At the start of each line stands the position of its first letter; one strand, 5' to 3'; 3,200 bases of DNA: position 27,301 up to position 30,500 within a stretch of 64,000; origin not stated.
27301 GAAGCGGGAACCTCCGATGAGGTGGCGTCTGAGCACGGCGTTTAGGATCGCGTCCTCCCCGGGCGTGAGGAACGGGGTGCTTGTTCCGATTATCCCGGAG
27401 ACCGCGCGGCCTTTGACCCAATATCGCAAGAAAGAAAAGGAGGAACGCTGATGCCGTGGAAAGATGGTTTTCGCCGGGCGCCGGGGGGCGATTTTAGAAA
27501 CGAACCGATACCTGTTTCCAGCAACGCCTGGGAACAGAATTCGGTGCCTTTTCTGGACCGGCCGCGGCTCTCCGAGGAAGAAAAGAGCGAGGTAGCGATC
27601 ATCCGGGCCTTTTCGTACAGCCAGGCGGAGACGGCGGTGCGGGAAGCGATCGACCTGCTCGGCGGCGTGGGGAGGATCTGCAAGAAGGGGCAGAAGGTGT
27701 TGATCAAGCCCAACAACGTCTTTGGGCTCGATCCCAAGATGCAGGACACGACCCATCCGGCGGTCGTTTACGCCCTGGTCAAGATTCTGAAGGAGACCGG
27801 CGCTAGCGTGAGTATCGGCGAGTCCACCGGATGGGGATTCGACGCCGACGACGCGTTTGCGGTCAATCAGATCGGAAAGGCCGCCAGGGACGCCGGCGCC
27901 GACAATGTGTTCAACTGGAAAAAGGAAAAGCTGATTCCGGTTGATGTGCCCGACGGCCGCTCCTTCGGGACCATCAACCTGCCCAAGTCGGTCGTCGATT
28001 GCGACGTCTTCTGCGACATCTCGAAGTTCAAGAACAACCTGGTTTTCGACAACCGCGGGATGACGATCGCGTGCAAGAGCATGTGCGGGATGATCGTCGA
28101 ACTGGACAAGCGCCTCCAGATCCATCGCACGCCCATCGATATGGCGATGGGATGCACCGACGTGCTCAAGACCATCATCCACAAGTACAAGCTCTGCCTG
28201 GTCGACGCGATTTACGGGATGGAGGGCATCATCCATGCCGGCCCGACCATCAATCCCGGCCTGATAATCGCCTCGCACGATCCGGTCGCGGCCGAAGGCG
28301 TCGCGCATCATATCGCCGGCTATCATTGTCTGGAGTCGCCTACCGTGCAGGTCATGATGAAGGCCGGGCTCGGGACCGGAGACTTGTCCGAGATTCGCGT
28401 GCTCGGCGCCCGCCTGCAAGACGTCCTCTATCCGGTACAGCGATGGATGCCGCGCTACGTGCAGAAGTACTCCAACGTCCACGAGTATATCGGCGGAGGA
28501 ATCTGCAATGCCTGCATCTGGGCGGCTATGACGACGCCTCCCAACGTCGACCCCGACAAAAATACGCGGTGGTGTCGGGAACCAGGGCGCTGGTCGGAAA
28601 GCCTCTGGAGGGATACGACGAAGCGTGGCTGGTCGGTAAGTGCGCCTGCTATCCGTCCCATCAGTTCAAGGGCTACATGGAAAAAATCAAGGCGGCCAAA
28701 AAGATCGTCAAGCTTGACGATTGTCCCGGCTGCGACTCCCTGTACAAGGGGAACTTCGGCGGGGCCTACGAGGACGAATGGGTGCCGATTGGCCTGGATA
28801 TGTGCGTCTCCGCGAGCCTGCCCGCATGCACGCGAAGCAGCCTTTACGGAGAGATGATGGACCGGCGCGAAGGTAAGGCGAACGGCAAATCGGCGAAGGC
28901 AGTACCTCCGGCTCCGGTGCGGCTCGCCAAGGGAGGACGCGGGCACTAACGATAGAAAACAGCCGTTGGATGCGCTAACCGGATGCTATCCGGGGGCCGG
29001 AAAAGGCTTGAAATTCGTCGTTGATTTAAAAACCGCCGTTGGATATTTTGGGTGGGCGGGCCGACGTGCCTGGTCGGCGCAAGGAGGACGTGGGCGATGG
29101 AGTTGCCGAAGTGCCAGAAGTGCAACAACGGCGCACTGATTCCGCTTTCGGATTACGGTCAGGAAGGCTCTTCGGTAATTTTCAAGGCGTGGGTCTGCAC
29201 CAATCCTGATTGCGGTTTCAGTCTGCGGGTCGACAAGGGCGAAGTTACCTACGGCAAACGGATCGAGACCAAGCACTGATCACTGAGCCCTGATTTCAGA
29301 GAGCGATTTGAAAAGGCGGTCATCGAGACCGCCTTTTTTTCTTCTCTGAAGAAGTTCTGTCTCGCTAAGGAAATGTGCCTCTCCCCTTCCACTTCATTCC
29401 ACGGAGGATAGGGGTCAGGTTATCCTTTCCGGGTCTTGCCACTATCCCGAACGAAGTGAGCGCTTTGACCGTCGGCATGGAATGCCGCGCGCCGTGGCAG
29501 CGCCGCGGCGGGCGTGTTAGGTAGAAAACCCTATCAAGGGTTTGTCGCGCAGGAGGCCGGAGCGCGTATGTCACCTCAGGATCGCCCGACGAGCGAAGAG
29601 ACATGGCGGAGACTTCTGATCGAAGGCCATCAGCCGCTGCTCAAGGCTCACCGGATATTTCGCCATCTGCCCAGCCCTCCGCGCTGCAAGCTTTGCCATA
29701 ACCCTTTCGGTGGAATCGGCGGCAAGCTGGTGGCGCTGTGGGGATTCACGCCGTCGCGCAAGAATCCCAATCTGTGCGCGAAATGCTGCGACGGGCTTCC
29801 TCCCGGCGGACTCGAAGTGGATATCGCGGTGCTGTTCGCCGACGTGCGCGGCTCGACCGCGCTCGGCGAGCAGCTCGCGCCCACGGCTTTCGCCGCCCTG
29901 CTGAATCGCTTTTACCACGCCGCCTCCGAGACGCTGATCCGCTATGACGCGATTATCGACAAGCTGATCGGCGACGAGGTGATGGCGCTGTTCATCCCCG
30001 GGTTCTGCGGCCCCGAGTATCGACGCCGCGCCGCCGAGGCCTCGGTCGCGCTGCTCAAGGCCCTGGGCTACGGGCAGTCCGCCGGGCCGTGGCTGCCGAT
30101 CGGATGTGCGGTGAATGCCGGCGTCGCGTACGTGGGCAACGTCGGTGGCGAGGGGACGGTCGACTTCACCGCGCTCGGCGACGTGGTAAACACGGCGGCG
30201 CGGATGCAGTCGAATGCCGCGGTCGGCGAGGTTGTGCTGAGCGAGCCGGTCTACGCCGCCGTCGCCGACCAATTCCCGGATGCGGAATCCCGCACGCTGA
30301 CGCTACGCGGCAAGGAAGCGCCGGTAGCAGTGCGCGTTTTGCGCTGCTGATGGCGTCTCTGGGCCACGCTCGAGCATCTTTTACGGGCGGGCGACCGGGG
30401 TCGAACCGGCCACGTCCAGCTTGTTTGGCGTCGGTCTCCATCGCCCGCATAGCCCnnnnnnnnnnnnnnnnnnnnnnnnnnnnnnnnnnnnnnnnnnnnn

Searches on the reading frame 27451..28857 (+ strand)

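Call 38: search_protein_families(library=pfam, proteins=[window:27451-28857:+])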
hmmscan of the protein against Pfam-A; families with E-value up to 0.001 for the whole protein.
window:27451-28857:+ (468 aa): 1 family
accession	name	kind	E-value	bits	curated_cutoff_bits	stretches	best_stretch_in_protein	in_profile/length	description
PF04015.17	DUF362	-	4.7e-31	108.9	24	1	83-284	1-197/200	Domain of unknown function (DUF362)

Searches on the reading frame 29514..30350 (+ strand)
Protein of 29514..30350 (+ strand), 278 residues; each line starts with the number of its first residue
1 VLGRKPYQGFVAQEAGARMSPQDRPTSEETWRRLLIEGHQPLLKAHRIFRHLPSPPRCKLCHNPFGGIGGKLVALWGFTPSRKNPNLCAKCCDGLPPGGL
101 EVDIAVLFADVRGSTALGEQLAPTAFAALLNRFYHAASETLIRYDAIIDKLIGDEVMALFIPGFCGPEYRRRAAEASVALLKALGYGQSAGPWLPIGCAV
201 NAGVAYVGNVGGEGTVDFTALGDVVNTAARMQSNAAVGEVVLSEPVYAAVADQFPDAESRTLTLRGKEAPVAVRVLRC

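Call 38: search_protein_families(library=pfam, proteins=[window:29514-30350:+])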
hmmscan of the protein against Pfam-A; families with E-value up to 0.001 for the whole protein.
window:29514-30350:+ (278 aa): 1 family
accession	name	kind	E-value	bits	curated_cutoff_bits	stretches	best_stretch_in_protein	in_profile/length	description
PF00211.25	Guanylate_cyc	-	3.7e-13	49.9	21.9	1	103-268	8-174/183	Adenylate and Guanylate cyclase catalytic domain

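Call 66: find_encoding_contigs(protein=window:29568-30350:+, flank=4000, max_places=10)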
Protein window:29568-30350:+ (260 aa): 1 contig read that carries it; 1 place shown.
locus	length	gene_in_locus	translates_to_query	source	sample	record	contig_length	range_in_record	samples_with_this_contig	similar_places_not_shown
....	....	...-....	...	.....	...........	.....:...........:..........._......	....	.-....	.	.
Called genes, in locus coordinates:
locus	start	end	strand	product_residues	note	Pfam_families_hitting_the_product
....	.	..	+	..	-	?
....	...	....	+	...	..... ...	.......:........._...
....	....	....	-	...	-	-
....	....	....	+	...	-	-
